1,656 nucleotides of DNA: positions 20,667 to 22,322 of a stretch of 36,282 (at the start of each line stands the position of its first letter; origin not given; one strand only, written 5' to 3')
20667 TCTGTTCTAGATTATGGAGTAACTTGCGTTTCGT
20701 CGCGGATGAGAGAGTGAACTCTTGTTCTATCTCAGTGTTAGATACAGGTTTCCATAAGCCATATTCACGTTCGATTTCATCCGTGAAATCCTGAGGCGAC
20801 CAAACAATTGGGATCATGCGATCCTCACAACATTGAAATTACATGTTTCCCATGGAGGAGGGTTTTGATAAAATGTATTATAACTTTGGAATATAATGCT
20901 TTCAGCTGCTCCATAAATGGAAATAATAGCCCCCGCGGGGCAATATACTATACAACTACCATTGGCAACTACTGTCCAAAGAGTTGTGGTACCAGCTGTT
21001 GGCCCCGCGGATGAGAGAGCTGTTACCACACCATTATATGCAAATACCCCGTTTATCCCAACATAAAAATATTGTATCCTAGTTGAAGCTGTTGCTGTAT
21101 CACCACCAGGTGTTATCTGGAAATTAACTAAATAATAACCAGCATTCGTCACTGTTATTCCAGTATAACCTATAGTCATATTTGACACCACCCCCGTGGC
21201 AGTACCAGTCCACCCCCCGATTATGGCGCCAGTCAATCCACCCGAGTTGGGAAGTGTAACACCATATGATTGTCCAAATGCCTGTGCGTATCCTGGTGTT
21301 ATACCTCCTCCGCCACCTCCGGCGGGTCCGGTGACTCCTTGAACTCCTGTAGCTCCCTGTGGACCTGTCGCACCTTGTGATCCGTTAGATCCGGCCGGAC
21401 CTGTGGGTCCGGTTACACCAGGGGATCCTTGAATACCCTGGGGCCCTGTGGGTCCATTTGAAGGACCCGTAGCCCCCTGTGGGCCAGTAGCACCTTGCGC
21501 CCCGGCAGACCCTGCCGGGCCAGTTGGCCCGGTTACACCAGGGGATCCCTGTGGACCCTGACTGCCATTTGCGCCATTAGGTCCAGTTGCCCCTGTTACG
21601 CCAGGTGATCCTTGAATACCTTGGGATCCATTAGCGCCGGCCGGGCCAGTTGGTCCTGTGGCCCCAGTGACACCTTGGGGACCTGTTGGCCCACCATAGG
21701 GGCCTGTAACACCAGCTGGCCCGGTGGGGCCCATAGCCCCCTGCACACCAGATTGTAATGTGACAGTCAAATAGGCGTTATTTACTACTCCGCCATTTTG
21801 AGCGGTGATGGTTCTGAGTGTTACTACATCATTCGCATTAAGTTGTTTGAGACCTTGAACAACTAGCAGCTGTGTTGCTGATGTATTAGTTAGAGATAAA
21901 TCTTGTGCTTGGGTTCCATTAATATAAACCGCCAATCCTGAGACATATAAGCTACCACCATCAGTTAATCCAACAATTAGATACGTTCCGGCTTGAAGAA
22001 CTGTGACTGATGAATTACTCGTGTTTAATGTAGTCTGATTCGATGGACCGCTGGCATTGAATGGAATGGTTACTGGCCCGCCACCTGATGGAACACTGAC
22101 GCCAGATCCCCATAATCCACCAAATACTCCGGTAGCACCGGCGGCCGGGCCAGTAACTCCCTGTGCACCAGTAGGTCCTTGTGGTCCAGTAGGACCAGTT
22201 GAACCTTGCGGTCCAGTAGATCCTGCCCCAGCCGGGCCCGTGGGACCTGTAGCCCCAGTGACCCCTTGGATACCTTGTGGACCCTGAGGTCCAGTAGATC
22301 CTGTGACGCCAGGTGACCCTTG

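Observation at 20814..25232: Beads-on-a-string fibre: five collagen triple-helix tracts alternating with five paralogous C1q/TNF-like domains in one 1472-aa protein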

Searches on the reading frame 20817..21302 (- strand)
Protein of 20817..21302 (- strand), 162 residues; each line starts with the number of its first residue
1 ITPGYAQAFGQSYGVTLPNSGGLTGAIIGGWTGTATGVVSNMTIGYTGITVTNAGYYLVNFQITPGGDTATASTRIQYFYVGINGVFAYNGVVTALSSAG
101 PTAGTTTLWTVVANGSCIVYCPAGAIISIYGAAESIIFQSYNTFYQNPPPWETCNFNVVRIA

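Call 12: search_protein_families(library=pfam, proteins=[window:20817-21302:-], max_evalue=10)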
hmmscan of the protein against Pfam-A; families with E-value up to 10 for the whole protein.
seq(162 aa): 1 family
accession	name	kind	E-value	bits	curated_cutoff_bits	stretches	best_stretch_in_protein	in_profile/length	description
PF17451.8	Glyco_hyd_101C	-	0.22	12.3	25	1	31-81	37-88/119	Glycosyl hydrolase 101 beta sandwich domain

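Call 22: search_dna_similar(query=window:20817-21302:-, collection=phages, mode=protein, max_evalue=1, max_rows=20)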
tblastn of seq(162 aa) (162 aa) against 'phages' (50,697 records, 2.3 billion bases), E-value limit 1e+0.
No match.

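Call 43: find_homologous_proteins(query=window:20817-21302:-, max_evalue=0.01)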
Query window:20817-21302:-: 90 candidates shared short words with the query, none scored E <= 0.01.

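Call 63: predict_structure(alignment_id=A4)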
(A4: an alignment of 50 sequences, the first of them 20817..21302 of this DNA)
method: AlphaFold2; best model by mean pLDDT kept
length: 162 residues; sequences in the alignment: 50
mean_pLDDT: 73.4   pTM: 0.73
mean pLDDT of the five models: 73.4, 72.7, 71.4, 70.1, 68.8
residues with pLDDT >= 90: 39; 70-90: 48; 50-70: 57; < 50: 18
segments of 3 or more residues with pLDDT < 50: 136-150
pLDDT, mean of each block of 10 residues (from residue 1): 65 65 71 60 88 93 75 75 88 60 60 89 94 60 45 83 90
secondary structure, 60 per line:
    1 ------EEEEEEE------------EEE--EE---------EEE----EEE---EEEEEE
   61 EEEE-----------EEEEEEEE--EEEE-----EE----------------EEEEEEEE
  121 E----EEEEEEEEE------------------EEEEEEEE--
elements in order: E7-13 E26-28 E42-44 E49-51 E55-64 E76-83 E86-89 E113-121 E126-134 E153-160

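Call 65: fold_search(model_id=the predicted structure, library=pdb)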
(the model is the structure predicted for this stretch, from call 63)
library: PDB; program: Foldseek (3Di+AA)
matches with E <= 10: 1481; with E <= 0.001: 153
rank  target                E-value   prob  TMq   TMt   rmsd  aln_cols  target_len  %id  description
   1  7r1m_A                1.2e-05  1.00  0.54  0.56   6.6       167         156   16  Crystal structure of ExsFA, a Bacillus cereus spore exosporium protein (released 2023-02-15)
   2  8d02                  1.8e-05  1.00  0.60  0.65   5.1       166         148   15  Crystal Structure of Bacillus anthracis BxpB (released 2023-05-24)
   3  6cpr_A                2.2e-05  1.00  0.55  0.58   6.1       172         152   13  Crystal structure of 4-1BBL/4-1BB complex in C2 space group (released 2018-05-09)
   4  3urf_A                2.2e-05  1.00  0.53  0.55   8.1       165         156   17  Human RANKL/OPG complex (released 2012-07-11)
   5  9h3d_E                2.4e-05  1.00  0.47  0.51   9.9       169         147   15  F-ENA exosporium anchoring complex between ExsF and a peptide derived from the N-terminus of F-Anchor (released 2025-03-12)
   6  7r1m_B                2.6e-05  1.00  0.57  0.60   5.1       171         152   15  Crystal structure of ExsFA, a Bacillus cereus spore exosporium protein (released 2023-02-15)
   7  6a3v_E                2.8e-05  1.00  0.61  0.66   4.2       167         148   14  Complex structure of human 4-1BB and 4-1BBL (released 2018-10-10)
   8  9h38_R                3.8e-05  1.00  0.51  0.57   6.3       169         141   15  C-terminal domain of the F-ENA tip fibrillum F-BclA from Bacillus thuringiensis (released 2025-03-12)
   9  7sgm_A                4.0e-05  1.00  0.52  0.59   7.3       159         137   12  Crystal structure of a Fab variant containing a fluorescent noncanonical amino acid with blocked excited state proton  (released 2022-02-02)
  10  4ht1_T                5.0e-05  1.00  0.53  0.63   5.1       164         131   15  Human TWEAK in complex with the Fab fragment of a neutralizing antibody (released 2013-06-12)
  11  6cpr_B                5.5e-05  1.00  0.57  0.61   5.7       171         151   13  Crystal structure of 4-1BBL/4-1BB complex in C2 space group (released 2018-05-09)
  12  1iqa_A                5.5e-05  1.00  0.53  0.55   7.5       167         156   15  CRYSTAL STRUCTURE OF THE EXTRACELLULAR DOMAIN OF MOUSE RANK LIGAND (released 2002-03-13)
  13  1rj7_E                5.8e-05  1.00  0.59  0.64   5.0       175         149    9  Crystal structure of EDA-A1 (released 2003-12-09)
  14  6cpr_C                6.2e-05  1.00  0.56  0.60   5.1       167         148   11  Crystal structure of 4-1BBL/4-1BB complex in C2 space group (released 2018-05-09)
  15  4rsu_I                6.2e-05  1.00  0.49  0.53   7.8       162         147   14  Crystal structure of the light and hvem complex (released 2015-02-04)
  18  6mgp_B                7.2e-05  1.00  0.57  0.60   5.1       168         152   11  Structure of human 4-1BB / 4-1BBL complex (released 2018-11-14)
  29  6cu0_A                8.9e-05  1.00  0.54  0.57   6.5       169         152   12  Crystal structure of 4-1BBL/4-1BB (C121S) complex in P21 space group (released 2018-05-09)
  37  6mge_A                1.1e-04  1.00  0.60  0.62   5.2       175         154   12  Structure of human 4-1BBL (released 2018-11-21)
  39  6cu0_F                1.1e-04  1.00  0.55  0.58   6.3       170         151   12  Crystal structure of 4-1BBL/4-1BB (C121S) complex in P21 space group (released 2018-05-09)
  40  6cu0_C                1.2e-04  1.00  0.56  0.61   5.1       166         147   11  Crystal structure of 4-1BBL/4-1BB (C121S) complex in P21 space group (released 2018-05-09)
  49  6mkz_A                1.4e-04  1.00  0.55  0.54   6.5       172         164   14  Crystal structure of murine 4-1BB/4-1BBL complex (released 2018-12-19)
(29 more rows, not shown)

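Call 81: fold_search(model_id=the predicted structure, library=viral)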
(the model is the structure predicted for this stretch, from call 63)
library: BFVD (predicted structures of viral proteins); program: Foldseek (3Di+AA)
matches with E <= 10: 1714; with E <= 0.001: 242
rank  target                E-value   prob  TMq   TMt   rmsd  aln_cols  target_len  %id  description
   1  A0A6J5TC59            3.0e-07  1.00  0.62  0.53   7.3       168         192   15  Uncharacterized protein [uncultured Caudovirales phage]
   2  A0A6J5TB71            4.5e-07  1.00  0.62  0.53   8.8       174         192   17  Uncharacterized protein [uncultured Caudovirales phage]
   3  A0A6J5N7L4            6.9e-07  1.00  0.60  0.50   8.3       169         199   16  Uncharacterized protein [uncultured Caudovirales phage]
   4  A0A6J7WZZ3            8.1e-07  1.00  0.60  0.10   7.7       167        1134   13  Uncharacterized protein [uncultured Caudovirales phage]
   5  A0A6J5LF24            9.5e-07  1.00  0.60  0.27   8.3       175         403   15  Uncharacterized protein [uncultured Caudovirales phage]
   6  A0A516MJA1            1.1e-06  1.00  0.52  0.34   7.9       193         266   20  (no name in the UniProt tables at hand)
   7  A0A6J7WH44            1.1e-06  1.00  0.58  0.31   8.9       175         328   15  Uncharacterized protein [uncultured Caudovirales phage]
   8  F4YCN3                1.2e-06  1.00  0.65  0.31   3.7       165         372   19  (no name in the UniProt tables at hand)
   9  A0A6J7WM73            1.2e-06  1.00  0.54  0.39   8.9       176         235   15  Gp5/Type VI secretion system Vgr protein OB-fold domain-containing protein [uncultured Caudovirales phage]
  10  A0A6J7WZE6            1.3e-06  1.00  0.63  0.27   6.9       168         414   17  Uncharacterized protein [uncultured Caudovirales phage]
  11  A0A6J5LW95            1.5e-06  1.00  0.66  0.53   7.5       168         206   19  Uncharacterized protein [uncultured Caudovirales phage]
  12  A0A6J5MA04            2.1e-06  1.00  0.66  0.14   7.5       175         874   13  Collagen triple helix repeat [uncultured Caudovirales phage]
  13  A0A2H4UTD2            2.1e-06  1.00  0.51  0.40   8.0       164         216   21  Flagellar hook-length control protein-like protein [Bodo saltans virus]
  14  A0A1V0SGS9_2          2.5e-06  1.00  0.61  0.15   6.3       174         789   15  Collagen triple helix repeat containing protein [Hokovirus HKV1]
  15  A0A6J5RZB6            2.9e-06  1.00  0.61  0.08   6.4       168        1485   16  Uncharacterized protein [uncultured Caudovirales phage]
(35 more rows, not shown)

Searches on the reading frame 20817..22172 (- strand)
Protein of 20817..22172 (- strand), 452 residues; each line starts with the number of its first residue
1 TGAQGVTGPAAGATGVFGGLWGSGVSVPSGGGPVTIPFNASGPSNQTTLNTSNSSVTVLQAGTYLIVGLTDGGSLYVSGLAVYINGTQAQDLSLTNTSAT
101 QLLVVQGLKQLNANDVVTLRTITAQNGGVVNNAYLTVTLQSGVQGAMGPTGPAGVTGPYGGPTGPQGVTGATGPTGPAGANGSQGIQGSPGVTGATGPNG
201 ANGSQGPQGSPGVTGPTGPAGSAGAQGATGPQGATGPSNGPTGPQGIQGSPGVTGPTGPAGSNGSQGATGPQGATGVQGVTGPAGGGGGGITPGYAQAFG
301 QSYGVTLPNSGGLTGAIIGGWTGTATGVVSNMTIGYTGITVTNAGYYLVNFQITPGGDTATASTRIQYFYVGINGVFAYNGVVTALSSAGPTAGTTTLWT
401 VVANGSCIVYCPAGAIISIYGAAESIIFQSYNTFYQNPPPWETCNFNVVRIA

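Call 37: predict_structure(protein=window:20817-22172:-)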
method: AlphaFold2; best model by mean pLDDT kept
length: 452 residues; sequences in the alignment: 1
mean_pLDDT: 34.5   pTM: 0.22
mean pLDDT of the five models: 34.5, 31.9, 28.9, 28.6, 27.9
residues with pLDDT >= 90: 0; 70-90: 0; 50-70: 6; < 50: 446
segments of 3 or more residues with pLDDT < 50: 1-55, 59-65, 68-197, 199-452
pLDDT, mean of each block of 10 residues (from residue 1): 31 30 34 37 40 47 46 37 31 30 33 36 32 34 37 35 35 35 35 32 34 35 31 36 37 35 32 33 30 27 29 30 31 32 36 34 36 32 34 35 38 41 34 36 39 31
secondary structure, 60 per line:
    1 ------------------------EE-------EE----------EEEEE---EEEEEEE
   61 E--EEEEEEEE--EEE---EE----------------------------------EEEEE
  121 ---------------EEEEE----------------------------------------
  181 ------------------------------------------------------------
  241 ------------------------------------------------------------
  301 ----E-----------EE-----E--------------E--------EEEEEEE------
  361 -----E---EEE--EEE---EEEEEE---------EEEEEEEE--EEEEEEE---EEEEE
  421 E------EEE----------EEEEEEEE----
elements in order: E46-50 E54-61 E64-71 E74-76 E116-120 E136-140 E348-354 E370-372 E375-377 E381-386 E396-403 E406-412 E416-421 E428-430 E441-448
